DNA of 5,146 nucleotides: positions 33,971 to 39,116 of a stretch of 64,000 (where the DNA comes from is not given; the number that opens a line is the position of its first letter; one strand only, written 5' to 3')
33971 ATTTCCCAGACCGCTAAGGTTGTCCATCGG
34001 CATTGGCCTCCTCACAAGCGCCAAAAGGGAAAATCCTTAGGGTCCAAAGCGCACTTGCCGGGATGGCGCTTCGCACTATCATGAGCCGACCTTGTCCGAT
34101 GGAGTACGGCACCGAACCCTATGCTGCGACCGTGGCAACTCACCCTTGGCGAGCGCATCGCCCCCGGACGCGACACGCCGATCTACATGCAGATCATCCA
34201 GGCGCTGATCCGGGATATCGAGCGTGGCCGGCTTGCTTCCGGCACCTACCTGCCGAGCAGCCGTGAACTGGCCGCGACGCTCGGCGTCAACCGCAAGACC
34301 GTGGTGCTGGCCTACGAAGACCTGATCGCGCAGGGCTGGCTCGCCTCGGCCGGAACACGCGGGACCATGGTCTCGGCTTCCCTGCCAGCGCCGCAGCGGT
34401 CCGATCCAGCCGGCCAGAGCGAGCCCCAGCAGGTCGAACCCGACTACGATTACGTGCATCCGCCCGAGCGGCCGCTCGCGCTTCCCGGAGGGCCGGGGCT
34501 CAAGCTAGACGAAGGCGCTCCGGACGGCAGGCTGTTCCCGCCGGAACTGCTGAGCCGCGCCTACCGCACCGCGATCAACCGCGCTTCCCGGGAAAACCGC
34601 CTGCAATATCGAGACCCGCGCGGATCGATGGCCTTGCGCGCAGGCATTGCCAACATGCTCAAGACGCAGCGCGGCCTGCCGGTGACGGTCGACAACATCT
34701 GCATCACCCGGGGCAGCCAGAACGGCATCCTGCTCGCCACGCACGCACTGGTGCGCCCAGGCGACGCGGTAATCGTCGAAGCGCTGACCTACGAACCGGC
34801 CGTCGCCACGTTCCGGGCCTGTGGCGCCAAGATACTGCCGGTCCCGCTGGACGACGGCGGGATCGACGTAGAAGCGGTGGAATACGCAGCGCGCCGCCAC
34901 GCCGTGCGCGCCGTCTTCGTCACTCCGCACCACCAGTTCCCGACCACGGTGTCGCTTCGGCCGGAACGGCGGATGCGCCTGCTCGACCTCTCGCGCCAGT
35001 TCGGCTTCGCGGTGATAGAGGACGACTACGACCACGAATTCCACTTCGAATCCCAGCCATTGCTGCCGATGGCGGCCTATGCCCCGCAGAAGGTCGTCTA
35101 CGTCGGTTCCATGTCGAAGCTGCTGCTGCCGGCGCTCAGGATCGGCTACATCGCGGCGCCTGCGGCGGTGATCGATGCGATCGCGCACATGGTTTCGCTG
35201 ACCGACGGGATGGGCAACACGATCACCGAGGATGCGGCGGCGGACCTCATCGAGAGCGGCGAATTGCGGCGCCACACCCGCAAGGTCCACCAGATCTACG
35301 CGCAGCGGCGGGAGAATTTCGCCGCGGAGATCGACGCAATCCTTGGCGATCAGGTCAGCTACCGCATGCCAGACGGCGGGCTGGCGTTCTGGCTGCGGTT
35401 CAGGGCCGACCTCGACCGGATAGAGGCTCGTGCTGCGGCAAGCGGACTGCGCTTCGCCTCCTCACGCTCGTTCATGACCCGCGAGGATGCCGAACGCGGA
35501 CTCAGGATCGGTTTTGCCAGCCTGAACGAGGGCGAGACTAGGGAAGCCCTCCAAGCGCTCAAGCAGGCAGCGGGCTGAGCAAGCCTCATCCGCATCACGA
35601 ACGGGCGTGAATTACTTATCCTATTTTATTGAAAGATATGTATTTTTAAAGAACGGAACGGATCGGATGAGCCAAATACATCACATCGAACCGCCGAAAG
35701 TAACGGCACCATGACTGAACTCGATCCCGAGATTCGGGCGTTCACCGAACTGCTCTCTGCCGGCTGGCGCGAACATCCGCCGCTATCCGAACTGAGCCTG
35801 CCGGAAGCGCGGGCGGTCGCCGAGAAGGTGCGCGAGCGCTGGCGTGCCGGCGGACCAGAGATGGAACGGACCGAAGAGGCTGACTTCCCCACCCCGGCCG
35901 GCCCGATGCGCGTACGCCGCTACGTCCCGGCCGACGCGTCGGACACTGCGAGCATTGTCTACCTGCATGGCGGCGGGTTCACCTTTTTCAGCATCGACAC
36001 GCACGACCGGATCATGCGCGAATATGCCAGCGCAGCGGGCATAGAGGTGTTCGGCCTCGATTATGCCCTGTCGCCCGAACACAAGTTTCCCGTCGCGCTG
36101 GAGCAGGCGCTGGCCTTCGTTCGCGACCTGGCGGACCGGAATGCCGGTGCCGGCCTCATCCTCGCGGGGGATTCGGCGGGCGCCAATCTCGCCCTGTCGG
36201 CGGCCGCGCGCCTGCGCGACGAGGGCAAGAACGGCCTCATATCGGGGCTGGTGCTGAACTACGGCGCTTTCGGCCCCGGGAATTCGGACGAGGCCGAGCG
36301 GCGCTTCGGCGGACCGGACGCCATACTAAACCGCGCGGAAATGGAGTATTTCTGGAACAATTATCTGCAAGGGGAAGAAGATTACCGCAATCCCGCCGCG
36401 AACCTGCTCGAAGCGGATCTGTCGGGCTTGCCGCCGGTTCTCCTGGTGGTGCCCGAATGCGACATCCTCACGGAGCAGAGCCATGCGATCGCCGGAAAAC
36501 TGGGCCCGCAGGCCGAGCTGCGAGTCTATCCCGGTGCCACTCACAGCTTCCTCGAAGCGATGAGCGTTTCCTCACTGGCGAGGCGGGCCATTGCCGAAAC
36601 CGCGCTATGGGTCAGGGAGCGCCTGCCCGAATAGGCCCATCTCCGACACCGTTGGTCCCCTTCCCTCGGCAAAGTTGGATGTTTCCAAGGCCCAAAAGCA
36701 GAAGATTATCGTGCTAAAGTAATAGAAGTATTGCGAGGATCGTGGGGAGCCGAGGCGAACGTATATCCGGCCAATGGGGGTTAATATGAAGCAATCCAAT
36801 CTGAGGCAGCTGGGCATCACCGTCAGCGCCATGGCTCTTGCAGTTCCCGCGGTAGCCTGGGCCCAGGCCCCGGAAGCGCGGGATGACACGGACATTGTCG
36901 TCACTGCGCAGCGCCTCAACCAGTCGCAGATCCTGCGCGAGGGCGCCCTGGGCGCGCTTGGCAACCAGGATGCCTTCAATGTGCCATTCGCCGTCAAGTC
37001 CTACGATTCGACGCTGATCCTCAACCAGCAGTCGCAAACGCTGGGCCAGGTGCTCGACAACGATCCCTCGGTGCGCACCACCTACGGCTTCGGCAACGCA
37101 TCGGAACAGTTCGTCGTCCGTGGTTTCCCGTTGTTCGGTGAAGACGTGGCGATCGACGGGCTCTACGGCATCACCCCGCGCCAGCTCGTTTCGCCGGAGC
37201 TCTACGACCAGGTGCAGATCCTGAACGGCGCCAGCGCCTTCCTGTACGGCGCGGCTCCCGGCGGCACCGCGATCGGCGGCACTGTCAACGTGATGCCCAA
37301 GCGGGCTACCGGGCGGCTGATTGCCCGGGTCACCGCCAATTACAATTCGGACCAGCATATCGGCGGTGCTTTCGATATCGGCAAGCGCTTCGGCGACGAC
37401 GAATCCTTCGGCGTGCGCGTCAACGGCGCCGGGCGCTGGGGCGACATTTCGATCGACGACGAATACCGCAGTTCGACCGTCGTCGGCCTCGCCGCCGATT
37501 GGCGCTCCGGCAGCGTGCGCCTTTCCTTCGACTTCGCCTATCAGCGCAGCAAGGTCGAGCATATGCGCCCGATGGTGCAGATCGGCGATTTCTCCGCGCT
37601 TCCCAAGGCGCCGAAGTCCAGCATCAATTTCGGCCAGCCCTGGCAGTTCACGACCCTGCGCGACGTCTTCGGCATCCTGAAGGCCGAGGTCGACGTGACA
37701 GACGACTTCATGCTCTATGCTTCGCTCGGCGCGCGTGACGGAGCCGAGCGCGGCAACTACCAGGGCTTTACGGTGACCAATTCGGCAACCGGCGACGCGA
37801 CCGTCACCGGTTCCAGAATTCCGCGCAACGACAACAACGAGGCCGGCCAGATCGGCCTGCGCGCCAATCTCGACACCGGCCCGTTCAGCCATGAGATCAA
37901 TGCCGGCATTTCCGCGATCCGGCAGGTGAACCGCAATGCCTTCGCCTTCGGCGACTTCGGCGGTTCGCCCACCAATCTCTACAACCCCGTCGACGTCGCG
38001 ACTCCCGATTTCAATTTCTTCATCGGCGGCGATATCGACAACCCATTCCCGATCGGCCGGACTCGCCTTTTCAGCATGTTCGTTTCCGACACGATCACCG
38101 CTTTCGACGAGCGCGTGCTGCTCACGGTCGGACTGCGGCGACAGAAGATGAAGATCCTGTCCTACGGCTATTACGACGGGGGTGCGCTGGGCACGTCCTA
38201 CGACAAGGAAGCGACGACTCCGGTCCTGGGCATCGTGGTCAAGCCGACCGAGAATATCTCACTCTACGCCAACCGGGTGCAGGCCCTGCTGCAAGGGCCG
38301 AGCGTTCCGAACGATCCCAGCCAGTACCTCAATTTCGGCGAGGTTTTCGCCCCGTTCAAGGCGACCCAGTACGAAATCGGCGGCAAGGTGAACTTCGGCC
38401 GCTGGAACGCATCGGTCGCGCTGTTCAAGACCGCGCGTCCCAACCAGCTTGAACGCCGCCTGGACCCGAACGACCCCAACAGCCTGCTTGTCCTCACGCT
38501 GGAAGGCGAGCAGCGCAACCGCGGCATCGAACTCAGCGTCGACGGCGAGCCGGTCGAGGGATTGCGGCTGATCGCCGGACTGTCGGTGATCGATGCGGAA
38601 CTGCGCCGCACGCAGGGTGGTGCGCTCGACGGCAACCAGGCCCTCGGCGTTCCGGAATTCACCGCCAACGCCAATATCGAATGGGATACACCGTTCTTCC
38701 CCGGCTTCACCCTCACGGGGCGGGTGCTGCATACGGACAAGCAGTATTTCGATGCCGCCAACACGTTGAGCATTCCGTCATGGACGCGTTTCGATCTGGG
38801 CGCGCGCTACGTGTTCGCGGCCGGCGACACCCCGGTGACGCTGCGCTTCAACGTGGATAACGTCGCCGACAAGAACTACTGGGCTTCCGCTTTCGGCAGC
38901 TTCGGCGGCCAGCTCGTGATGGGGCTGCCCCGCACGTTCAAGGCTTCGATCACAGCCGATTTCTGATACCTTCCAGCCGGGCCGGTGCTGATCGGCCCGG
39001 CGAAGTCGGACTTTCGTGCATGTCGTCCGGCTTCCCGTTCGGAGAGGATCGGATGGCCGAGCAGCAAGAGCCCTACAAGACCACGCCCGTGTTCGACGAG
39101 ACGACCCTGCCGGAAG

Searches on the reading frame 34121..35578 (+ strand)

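Call 70: search_protein_families(library=pfam, proteins=[window:34121-35578:+], max_evalue=0.000001)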
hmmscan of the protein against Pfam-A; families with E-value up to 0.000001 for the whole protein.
window:34121-35578:+ (485 aa): 2 families
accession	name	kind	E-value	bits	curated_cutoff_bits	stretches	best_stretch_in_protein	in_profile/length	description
PF00155.27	Aminotran_1_2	-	2.5e-31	109.6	19.7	1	144-480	18-361/361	Aminotransferase class I and II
PF00392.27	GntR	-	6.2e-14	51.8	27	1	22-84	2-64/64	Bacterial regulatory proteins, gntR family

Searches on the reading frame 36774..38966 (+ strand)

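Call 70: search_protein_families(library=pfam, proteins=[window:36774-38966:+], max_evalue=0.000001)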
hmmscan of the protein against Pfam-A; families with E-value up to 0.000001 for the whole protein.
window:36774-38966:+ (730 aa): 2 families
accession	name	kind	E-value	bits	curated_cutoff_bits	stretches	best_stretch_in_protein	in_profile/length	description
PF00593.30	TonB_dep_Rec_b-barrel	-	1.5e-38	134.2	27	1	312-697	77-436/436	TonB dependent receptor-like, beta-barrel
PF07715.20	Plug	-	1.7e-15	57.9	23.9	1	68-165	3-107/107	TonB-dependent Receptor Plug Domain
